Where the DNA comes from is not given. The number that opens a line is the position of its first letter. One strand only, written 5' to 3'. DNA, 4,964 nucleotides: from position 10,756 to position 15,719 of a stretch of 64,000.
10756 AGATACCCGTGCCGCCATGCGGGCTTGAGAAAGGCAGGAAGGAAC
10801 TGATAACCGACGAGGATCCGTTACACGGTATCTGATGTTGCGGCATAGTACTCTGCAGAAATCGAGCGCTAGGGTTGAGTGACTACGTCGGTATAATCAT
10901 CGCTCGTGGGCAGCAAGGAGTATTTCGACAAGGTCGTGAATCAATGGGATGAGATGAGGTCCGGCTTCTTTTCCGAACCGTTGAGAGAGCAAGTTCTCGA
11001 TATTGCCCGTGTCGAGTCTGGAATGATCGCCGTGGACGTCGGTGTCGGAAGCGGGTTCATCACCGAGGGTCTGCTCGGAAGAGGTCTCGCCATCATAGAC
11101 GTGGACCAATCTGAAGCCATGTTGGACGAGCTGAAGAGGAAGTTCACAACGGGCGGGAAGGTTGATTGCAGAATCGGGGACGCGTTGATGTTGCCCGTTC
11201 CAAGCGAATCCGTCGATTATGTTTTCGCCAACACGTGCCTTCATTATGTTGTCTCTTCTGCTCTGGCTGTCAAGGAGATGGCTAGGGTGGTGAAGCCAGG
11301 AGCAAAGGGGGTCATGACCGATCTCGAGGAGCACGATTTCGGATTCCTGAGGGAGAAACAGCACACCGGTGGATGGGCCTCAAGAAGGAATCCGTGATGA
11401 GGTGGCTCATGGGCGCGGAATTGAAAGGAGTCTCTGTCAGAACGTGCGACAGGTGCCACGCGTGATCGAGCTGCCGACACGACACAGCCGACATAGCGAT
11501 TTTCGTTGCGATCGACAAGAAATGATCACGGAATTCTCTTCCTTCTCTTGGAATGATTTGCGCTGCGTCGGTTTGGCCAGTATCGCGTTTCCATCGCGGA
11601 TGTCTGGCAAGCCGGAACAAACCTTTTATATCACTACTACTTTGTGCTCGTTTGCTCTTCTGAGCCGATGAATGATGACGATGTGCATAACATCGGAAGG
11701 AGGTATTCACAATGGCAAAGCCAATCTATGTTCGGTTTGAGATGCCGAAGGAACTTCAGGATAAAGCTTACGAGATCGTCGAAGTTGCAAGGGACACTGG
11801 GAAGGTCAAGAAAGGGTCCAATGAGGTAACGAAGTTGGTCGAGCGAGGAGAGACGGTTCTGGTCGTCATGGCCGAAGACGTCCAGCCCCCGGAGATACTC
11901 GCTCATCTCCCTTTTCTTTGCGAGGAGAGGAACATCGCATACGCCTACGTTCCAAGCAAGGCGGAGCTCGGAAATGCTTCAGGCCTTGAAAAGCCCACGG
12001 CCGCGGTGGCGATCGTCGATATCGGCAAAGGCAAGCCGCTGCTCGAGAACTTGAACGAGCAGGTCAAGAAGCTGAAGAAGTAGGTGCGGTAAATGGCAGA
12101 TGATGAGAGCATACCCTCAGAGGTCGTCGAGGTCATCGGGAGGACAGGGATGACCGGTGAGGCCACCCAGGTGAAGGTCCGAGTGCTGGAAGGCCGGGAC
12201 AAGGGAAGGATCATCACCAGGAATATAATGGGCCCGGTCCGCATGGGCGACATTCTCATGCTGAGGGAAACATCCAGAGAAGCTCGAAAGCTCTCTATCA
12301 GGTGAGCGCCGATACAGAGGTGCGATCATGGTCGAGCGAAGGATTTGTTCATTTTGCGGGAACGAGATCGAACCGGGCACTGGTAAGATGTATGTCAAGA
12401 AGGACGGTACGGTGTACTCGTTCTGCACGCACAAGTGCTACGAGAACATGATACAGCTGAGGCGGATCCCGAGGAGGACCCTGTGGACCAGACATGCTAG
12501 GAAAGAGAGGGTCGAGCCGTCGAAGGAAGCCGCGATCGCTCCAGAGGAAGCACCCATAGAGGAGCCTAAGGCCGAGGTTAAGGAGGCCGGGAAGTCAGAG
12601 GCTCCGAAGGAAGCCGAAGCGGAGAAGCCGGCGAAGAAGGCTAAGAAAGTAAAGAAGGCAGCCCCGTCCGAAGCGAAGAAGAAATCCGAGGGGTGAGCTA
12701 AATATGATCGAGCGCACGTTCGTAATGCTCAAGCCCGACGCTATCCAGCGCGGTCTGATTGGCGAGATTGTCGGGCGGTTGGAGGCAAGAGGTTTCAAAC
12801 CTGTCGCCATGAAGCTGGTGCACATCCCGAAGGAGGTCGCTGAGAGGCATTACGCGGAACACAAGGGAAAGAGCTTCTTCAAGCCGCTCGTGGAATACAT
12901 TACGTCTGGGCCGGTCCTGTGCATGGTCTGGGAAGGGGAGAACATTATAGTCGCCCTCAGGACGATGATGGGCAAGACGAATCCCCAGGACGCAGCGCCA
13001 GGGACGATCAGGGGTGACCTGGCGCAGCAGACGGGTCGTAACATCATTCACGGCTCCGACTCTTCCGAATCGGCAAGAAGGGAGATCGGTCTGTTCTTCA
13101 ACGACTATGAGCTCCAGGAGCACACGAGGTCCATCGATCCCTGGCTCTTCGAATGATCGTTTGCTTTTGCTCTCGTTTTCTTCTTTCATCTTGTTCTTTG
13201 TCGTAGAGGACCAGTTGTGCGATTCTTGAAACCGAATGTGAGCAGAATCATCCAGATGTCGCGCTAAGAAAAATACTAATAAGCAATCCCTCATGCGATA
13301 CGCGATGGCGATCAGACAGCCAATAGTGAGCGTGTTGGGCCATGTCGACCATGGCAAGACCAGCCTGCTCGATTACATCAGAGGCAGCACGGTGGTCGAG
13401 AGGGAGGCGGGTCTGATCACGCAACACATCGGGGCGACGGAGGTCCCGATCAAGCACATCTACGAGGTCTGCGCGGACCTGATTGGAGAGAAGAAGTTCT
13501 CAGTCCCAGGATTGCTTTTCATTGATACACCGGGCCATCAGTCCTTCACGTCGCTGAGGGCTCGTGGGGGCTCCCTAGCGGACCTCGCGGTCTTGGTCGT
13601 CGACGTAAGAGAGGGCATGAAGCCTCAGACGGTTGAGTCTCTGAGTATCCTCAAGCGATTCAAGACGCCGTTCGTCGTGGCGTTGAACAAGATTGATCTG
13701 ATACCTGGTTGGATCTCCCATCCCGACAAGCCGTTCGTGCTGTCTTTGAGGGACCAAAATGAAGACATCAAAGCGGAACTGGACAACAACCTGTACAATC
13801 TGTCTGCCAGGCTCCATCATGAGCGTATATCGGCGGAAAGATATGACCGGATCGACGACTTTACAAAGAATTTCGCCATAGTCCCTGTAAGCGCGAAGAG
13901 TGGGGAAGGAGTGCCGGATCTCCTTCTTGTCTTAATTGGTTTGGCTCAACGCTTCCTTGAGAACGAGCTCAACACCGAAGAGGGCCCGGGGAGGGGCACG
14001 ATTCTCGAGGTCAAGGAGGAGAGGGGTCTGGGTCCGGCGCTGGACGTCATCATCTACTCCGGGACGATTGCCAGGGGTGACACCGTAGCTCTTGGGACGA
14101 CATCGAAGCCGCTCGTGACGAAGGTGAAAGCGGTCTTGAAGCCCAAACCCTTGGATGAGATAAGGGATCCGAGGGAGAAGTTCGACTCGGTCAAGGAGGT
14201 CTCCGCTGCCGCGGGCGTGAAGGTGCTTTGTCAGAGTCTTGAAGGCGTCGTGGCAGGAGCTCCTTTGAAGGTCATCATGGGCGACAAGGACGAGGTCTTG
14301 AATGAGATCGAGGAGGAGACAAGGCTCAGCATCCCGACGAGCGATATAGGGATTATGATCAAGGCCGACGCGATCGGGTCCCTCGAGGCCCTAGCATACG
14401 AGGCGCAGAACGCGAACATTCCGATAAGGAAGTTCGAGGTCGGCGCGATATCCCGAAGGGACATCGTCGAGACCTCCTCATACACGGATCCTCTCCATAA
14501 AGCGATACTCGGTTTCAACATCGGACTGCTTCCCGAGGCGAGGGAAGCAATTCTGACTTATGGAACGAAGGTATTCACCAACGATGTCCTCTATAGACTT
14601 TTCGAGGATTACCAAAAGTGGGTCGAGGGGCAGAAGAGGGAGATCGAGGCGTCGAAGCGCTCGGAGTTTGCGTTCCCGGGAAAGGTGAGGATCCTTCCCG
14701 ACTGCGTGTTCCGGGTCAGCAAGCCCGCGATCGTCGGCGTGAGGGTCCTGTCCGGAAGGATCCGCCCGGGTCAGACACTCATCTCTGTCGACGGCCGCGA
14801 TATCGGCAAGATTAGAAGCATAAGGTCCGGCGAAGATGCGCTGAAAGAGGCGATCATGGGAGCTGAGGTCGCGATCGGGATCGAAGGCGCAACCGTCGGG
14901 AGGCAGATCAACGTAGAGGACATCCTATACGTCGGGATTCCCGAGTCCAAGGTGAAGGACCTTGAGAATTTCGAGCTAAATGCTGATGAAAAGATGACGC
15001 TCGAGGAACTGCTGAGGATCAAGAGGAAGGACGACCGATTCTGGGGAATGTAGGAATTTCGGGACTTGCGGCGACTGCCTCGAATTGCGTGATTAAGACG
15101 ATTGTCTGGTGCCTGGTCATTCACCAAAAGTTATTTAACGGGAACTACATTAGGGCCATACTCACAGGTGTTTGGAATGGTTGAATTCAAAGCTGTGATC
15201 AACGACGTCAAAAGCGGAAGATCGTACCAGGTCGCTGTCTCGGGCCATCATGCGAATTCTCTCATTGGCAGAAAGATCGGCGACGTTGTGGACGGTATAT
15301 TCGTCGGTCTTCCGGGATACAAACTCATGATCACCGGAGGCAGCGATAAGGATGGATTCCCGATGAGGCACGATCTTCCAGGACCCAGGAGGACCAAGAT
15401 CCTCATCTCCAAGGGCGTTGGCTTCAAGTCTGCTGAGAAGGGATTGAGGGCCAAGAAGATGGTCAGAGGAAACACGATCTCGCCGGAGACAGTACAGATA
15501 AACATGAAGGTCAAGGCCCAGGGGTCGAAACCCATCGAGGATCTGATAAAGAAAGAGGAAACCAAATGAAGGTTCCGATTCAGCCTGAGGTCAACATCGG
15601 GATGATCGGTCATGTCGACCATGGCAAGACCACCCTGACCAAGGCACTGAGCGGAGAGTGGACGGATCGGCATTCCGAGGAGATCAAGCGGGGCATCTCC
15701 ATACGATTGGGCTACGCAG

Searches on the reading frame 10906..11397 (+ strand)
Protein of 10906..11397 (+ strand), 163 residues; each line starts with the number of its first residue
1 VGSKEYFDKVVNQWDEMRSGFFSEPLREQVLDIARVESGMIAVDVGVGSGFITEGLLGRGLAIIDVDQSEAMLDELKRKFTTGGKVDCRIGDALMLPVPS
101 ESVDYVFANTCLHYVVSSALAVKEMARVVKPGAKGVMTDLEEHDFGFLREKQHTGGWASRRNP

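Call 47: search_protein_families(library=pfam, proteins=[window:10906-11397:+], max_evalue=0.00001)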
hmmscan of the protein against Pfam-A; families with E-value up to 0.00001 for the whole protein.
window:10906-11397:+ (163 aa): 5 families
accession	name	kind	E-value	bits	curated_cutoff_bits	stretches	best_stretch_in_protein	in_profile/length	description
PF08241.18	Methyltransf_11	-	8.2e-20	71.7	21.2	1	43-134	1-92/95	Methyltransferase domain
PF13649.12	Methyltransf_25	-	7.4e-16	59.1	27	1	43-132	2-96/97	Methyltransferase domain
PF01209.24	Ubie_methyltran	-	3.1e-10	40.2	20.1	1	4-136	10-150/233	ubiE/COQ5 methyltransferase family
PF13847.12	Methyltransf_31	-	3.5e-09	36.9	27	1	37-141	2-113/145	Methyltransferase domain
PF08242.18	Methyltransf_12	-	7.6e-08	33.4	30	1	43-133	1-96/98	Methyltransferase domain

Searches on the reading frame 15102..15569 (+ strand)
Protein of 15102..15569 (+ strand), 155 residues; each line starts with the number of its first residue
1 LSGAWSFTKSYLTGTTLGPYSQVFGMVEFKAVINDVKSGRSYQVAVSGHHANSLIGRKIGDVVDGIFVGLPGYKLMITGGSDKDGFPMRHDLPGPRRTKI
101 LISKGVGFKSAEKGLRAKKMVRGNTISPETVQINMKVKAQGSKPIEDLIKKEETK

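Call 48: search_protein_families(library=pfam, proteins=[window:15102-15569:+], max_evalue=0.00001)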
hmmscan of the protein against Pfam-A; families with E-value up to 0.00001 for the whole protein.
window:15102-15569:+ (155 aa): 1 family
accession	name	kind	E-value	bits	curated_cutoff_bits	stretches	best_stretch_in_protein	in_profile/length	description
PF01092.24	Ribosomal_S6e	-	1.5e-41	141.6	26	1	29-149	1-124/125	Ribosomal protein S6e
